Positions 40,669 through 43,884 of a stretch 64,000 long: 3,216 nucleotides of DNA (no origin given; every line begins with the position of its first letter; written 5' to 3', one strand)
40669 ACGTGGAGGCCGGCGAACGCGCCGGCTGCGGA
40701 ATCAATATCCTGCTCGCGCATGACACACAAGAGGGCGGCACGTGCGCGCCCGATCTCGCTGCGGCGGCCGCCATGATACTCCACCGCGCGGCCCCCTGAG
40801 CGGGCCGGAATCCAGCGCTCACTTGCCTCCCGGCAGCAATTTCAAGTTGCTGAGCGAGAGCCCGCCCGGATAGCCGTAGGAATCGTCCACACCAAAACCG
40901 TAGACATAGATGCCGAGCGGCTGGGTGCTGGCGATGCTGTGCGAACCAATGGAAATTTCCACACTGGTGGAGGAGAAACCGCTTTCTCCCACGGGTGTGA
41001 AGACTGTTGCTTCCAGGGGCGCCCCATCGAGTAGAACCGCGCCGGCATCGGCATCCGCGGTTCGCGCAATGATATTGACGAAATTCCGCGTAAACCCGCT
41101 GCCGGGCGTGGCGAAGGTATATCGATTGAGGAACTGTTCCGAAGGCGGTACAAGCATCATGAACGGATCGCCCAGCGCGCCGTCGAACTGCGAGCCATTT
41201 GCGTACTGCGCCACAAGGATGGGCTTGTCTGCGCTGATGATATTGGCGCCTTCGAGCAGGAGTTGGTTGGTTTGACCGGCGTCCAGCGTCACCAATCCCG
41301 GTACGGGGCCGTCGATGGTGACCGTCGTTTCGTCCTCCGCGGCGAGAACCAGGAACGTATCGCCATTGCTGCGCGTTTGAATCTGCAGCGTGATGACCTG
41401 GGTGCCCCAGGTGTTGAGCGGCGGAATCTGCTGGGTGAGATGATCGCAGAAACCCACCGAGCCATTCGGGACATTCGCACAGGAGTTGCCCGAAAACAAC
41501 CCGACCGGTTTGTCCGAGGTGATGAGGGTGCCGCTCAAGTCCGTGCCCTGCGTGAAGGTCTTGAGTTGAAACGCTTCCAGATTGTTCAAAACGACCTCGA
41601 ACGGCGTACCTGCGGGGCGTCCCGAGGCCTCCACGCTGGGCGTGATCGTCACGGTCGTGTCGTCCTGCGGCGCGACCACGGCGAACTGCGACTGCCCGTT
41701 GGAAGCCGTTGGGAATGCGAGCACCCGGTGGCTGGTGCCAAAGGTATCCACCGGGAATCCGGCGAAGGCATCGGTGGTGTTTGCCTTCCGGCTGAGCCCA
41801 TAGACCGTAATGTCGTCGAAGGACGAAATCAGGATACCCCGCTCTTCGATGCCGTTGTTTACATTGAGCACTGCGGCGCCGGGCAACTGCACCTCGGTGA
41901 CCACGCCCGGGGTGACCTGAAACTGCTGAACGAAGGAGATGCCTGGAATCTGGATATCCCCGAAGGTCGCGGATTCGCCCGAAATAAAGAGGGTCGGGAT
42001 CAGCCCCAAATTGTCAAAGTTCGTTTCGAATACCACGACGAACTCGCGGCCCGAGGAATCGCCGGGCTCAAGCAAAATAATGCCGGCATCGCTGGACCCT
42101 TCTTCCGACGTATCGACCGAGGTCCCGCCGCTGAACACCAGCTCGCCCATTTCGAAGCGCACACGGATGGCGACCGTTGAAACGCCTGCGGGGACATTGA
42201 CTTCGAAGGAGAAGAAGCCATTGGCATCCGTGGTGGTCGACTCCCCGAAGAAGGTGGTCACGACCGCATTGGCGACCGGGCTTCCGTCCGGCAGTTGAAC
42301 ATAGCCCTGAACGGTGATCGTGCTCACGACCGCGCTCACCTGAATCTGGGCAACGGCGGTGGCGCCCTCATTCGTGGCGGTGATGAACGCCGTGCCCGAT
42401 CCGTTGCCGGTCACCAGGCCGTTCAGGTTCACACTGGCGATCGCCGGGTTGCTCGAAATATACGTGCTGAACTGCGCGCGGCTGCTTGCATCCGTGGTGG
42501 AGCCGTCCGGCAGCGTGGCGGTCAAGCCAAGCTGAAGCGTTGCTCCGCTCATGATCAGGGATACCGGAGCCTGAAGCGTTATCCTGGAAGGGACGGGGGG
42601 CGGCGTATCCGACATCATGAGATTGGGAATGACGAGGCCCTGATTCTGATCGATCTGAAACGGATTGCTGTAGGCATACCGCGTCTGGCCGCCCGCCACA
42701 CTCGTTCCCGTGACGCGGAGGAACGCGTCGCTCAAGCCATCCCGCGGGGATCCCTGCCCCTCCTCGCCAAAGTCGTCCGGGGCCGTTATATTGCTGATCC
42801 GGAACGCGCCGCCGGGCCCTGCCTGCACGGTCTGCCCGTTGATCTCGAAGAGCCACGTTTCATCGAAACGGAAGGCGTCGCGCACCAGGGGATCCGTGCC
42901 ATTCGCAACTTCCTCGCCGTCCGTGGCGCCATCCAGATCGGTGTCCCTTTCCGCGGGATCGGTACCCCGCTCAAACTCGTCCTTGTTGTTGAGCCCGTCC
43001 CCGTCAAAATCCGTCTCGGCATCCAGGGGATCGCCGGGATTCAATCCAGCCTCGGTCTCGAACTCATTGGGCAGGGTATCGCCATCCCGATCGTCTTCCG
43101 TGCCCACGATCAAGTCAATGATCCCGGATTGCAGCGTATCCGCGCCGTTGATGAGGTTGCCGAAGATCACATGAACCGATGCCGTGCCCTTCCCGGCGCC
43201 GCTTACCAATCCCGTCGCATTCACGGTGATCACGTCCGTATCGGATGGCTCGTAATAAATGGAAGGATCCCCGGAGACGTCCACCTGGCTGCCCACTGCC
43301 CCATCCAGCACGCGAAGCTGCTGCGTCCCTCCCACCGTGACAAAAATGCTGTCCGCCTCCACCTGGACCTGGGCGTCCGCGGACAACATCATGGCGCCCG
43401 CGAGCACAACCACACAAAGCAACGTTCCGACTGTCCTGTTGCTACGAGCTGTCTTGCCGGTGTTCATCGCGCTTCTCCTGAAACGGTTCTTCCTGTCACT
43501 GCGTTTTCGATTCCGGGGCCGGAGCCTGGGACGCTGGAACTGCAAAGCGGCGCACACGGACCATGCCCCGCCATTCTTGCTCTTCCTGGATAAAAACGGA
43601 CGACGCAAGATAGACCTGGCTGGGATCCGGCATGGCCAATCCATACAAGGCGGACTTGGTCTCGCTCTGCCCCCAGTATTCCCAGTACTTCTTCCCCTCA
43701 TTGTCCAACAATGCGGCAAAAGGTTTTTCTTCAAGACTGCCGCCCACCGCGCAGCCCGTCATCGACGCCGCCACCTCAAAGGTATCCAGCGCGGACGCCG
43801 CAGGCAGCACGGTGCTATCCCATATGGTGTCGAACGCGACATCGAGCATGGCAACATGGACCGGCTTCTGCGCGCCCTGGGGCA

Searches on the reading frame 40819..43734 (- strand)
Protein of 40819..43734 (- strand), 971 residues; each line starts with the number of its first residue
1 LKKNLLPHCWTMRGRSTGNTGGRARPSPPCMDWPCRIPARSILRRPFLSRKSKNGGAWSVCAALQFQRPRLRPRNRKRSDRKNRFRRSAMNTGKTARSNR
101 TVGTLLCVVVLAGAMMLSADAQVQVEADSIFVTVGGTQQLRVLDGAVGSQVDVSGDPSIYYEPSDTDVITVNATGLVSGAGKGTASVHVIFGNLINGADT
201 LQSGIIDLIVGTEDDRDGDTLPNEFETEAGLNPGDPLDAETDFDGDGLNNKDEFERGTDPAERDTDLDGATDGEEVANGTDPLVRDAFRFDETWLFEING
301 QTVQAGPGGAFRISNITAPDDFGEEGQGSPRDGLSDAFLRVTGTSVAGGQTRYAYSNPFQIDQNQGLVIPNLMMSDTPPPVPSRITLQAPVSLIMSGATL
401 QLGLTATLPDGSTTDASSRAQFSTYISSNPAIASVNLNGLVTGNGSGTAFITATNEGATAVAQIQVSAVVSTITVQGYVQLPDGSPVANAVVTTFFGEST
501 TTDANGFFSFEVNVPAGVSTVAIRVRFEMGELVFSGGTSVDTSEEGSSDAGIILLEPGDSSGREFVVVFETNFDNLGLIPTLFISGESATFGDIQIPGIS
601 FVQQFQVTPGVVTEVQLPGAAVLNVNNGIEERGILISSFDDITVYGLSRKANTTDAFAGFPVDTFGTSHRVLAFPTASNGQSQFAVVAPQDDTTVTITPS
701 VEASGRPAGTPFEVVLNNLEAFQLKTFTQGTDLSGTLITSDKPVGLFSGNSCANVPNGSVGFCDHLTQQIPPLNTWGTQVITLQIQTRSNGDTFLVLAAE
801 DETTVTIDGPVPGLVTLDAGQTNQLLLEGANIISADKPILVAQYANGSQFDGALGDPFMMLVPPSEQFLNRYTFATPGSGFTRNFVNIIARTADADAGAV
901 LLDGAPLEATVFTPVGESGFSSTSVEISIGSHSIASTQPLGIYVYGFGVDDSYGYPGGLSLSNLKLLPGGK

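Call 9: search_protein_families(library=pfam, proteins=[window:40819-43734:-], max_evalue=0.001)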
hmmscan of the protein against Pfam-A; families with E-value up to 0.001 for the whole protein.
window:40819-43734:- (971 aa): 7 families
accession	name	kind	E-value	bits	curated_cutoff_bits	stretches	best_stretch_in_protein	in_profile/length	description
PF17517.7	IgGFc_binding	-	1.6e-81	274.3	25.6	1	655-946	1-297/297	IgGFc binding protein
PF02368.24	Big_2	-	5e-11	42.9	22.8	2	413-457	27-70/79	Bacterial Ig-like domain (group 2)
PF17789.7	MG4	-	4e-08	33.8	24.7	1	478-532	21-80/95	Macroglobulin domain MG4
PF13620.12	CarboxypepD_reg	-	2e-06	28.5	32.3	1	474-524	1-55/82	Carboxypeptidase regulatory-like domain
PF18884.5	TSP3_bac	-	2.2e-05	24.6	25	1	264-283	1-20/22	Bacterial TSP3 repeat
PF22359.2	Big-like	-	0.0003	21.4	27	0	424-453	4-33/48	Bacterial Ig-like domain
PF15976.11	CooC_C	-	0.00081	19.8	29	0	461-514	6-57/93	CS1-pili formation C-terminal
